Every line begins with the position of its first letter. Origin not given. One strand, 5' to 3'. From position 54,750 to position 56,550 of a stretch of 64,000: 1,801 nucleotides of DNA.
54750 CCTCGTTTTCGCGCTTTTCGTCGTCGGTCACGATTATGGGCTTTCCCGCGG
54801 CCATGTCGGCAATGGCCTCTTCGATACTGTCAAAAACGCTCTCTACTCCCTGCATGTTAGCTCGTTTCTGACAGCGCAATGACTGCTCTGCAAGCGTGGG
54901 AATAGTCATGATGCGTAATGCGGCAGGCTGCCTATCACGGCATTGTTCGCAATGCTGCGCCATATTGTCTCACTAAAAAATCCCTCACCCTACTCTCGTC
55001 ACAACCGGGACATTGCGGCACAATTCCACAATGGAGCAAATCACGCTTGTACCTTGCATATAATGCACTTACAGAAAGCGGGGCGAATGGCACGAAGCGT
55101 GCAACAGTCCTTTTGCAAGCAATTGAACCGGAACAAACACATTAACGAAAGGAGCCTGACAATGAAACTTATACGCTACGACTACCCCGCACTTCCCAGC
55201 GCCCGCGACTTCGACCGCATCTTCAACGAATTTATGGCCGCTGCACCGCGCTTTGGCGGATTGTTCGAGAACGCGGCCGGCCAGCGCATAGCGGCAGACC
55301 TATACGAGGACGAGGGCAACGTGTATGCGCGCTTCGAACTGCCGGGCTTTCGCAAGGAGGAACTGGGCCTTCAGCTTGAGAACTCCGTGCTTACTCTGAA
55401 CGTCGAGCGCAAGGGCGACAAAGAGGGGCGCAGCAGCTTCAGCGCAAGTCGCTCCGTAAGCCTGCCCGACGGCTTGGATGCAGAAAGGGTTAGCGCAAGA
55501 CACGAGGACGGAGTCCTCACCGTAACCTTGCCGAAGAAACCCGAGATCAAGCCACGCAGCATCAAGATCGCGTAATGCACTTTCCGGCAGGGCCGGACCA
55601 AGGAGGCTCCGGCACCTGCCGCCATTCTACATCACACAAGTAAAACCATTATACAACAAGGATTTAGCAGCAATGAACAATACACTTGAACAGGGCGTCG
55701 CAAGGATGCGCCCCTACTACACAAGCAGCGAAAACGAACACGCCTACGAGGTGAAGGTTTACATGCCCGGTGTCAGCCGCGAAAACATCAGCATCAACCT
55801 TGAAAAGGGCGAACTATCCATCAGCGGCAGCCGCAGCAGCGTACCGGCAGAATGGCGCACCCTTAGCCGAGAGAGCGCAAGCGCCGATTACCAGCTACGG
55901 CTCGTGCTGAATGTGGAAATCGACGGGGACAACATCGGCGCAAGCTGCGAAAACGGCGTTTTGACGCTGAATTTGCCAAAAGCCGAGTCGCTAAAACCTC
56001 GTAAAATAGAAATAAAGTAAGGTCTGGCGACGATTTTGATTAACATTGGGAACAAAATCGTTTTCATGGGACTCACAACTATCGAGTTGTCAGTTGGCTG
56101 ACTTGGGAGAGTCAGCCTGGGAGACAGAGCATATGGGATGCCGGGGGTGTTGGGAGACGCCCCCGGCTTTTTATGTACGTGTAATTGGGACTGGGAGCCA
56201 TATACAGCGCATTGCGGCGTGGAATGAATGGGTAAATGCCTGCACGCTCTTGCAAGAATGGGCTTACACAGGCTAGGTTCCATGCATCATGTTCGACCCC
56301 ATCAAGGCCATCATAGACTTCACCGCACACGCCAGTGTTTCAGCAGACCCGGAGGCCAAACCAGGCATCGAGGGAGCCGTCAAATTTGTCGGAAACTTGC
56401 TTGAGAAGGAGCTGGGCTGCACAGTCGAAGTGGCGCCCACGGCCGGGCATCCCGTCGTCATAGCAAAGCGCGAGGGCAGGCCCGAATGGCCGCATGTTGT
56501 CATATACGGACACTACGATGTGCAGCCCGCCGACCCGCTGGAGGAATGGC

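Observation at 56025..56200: Intergenic TGGGA-repeat multi-hairpin RNA candidate with Csr/Rsm-decoy-like architecture, downstream of the tandem hsp20 genes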

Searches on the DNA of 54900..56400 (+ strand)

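Call 8: search_rna_families(source=window, start=54900, end=56400, threshold=evalue, max_evalue=10)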
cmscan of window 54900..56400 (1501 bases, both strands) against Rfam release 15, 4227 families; matches with E-value up to 10: 2.
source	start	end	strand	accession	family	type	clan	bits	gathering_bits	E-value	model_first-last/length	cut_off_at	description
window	55968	56047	+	RF03642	MIR5743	Gene; miRNA;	-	16.7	111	8.9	1-81/81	no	MIR5743 microRNA precursor family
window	55189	55251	+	RF00993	mir-1473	Gene; miRNA;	-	15.6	95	9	1-80/80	no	mir-1473 microRNA precursor family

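Call 67: build_rna_model(alignment_id=A3)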
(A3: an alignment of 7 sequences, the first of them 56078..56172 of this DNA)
Model R1 built from alignment A3 (7 sequences, 99 columns); structure: RNAalifold consensus.
model positions 95; base pairs 32; branch points 1; effective number of sequences 0.86; information 0.601 bits per position. Calibrated on 0.2 Mb of random sequence (short: E-values are rough).
structure used (alignment columns):
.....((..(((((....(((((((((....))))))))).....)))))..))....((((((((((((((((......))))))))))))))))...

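Call 68: search_with_rna_model(model_id=R1, sources=[window, L002, L003, L007, L008, L011, L012, L015, L019, L021, L022, L023, L024, L025, L020], max_evalue=10, show_alignments=0)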
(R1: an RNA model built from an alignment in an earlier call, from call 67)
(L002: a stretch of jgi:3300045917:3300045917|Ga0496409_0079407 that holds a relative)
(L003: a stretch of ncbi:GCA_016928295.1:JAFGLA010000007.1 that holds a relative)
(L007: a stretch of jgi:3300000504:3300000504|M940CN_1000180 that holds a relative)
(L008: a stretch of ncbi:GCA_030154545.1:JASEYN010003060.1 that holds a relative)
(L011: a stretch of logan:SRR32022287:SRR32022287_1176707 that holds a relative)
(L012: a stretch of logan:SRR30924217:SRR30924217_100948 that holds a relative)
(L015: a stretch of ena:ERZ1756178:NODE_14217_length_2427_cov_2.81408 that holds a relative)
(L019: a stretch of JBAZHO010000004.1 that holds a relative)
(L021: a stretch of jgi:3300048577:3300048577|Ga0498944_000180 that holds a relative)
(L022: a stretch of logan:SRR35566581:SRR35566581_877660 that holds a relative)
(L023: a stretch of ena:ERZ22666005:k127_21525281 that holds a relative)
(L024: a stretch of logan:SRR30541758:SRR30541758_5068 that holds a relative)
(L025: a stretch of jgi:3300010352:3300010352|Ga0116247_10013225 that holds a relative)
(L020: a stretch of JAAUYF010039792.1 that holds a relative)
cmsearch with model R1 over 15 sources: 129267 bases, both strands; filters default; matches with E-value up to 10: 13.
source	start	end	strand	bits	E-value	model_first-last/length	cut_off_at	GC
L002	1176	1270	+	112.5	2.4e-25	1-95/95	no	0.57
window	56078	56172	+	109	1.7e-24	1-95/95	no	0.58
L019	2314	2408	+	107.6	3.7e-24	1-95/95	no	0.55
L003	3412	3505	+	105.4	1.2e-23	1-95/95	no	0.53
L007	1197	1289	+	101.9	9.3e-23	1-95/95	no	0.48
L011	575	671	+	96.1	2.3e-21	1-95/95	no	0.54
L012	2293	2382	+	25.1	0.00058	1-95/95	no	0.61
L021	10418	10475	+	20.6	0.0075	1-95/95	no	0.62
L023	993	1061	+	19.6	0.013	1-95/95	no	0.58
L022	933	1001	+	19.6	0.013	1-95/95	no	0.58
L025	3415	3475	+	15.4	0.14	1-95/95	no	0.7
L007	1258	1283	-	12.6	0.65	64-89/95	no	0.69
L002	1233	1285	-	12.1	0.87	1-95/95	no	0.62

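Call 69: search_with_rna_model(model_id=R1, sources=[L012, L021, L022, L025], max_evalue=1, show_alignments=4)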
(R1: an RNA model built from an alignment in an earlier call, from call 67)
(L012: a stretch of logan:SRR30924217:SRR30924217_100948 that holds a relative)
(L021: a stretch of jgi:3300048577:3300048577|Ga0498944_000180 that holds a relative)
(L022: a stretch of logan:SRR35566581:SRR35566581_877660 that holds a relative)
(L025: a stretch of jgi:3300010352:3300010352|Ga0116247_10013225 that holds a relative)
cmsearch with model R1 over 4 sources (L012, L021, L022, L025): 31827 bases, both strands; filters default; matches with E-value up to 1: 4.
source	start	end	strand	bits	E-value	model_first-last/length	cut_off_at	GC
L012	2293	2382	+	25.1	0.00014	1-95/95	no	0.61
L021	10418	10475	+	20.6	0.0018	1-95/95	no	0.62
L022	933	1001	+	19.6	0.0032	1-95/95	no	0.58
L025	3415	3475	+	15.4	0.033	1-95/95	no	0.7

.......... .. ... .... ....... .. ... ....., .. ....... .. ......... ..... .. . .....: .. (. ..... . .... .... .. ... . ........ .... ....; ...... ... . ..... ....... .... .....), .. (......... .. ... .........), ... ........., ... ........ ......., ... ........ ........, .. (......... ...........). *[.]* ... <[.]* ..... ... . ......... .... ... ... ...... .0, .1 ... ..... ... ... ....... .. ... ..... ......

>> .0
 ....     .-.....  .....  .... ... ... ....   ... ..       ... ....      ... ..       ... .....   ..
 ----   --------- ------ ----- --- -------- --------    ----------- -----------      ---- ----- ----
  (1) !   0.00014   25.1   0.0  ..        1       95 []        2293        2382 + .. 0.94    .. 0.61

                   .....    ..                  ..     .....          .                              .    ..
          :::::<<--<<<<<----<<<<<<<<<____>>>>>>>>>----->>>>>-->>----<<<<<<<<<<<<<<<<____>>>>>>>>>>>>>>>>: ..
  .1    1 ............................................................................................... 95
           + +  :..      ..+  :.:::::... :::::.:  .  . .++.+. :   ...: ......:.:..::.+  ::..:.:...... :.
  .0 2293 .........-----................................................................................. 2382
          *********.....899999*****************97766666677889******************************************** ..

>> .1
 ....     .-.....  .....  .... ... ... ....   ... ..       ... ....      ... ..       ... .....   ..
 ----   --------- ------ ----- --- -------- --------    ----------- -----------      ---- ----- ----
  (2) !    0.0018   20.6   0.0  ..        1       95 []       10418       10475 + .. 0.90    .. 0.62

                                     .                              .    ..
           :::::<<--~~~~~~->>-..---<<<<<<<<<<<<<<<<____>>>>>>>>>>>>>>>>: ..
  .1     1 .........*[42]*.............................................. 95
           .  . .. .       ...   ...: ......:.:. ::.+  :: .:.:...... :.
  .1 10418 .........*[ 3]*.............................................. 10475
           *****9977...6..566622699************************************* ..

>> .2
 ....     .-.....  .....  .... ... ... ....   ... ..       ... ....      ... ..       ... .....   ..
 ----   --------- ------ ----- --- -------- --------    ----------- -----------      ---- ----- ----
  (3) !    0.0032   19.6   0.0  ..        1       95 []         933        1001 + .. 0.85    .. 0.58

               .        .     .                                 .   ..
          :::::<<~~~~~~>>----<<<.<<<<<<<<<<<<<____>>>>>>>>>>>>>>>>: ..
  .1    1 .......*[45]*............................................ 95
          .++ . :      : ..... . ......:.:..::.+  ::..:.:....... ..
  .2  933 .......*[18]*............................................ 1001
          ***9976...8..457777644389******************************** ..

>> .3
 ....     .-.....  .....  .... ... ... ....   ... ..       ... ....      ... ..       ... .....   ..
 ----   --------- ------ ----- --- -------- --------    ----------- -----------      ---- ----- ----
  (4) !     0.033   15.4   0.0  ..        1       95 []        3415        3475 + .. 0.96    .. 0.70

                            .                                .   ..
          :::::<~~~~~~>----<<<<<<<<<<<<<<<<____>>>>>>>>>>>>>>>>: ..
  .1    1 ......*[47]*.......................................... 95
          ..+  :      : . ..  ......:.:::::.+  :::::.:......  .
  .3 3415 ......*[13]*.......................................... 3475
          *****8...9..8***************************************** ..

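Call 70: search_dna_similar(query=window:56021-56175:+, collection=plasmids, mode=distant, max_evalue=0.01, max_rows=10)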
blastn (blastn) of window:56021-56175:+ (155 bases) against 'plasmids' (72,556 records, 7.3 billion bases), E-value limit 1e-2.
No match.

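Call 77: search_rna_families(sources=[L003, L007, L019, L011, L012, L022, L025], threshold=evalue, max_evalue=1)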
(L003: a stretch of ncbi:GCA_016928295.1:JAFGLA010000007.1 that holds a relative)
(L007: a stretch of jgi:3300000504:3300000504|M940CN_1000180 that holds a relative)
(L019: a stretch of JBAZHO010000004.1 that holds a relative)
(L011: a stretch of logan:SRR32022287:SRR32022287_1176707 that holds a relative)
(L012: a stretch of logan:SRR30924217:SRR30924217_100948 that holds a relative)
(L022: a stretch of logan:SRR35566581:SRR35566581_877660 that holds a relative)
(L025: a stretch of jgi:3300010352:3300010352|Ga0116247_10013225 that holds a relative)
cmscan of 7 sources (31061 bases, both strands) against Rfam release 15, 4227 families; matches with E-value up to 1: 0.
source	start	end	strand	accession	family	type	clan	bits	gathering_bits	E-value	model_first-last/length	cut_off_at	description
